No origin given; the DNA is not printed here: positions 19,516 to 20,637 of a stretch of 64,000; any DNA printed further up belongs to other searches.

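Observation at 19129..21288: GH17-like beta-1,3-glucanase domain with cadherin-like repeats in an archaeon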

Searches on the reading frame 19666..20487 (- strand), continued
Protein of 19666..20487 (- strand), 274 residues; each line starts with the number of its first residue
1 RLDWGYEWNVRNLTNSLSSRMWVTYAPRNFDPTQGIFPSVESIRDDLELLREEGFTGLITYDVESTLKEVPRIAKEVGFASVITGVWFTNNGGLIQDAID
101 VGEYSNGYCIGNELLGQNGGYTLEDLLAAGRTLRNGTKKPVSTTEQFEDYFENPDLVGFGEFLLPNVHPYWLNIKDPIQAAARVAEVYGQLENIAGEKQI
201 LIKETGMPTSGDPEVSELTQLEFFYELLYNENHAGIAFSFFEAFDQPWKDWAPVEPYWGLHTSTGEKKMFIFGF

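Call 58: search_protein_families(library=pfam, proteins=[L017:5554-7080:+, L013:1397-2794:+], max_evalue=0.01)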
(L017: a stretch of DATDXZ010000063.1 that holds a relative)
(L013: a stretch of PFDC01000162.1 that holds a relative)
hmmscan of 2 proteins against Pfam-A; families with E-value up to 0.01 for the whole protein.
L017:5554-7080:+ (508 aa): 3 families
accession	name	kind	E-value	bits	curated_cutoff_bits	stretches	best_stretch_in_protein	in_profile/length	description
PF00332.24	Glyco_hydro_17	-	1e-07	32.4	28.2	1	316-394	217-301/306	Glycosyl hydrolases family 17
PF17963.7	Big_9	-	2.7e-05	25.4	23.6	1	45-125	1-82/89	Bacterial Ig domain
PF17803.7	Cadherin_4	-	0.0013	19.7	25.1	1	42-89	8-56/71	Bacterial cadherin-like domain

L013:1397-2794:+ (466 aa): 2 families
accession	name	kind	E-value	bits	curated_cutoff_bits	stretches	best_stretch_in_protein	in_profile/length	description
PF00332.24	Glyco_hydro_17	-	9.9e-05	22.5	28.2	1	326-395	226-301/306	Glycosyl hydrolases family 17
PF17963.7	Big_9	-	0.00069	20.9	23.6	1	44-130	1-89/89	Bacterial Ig domain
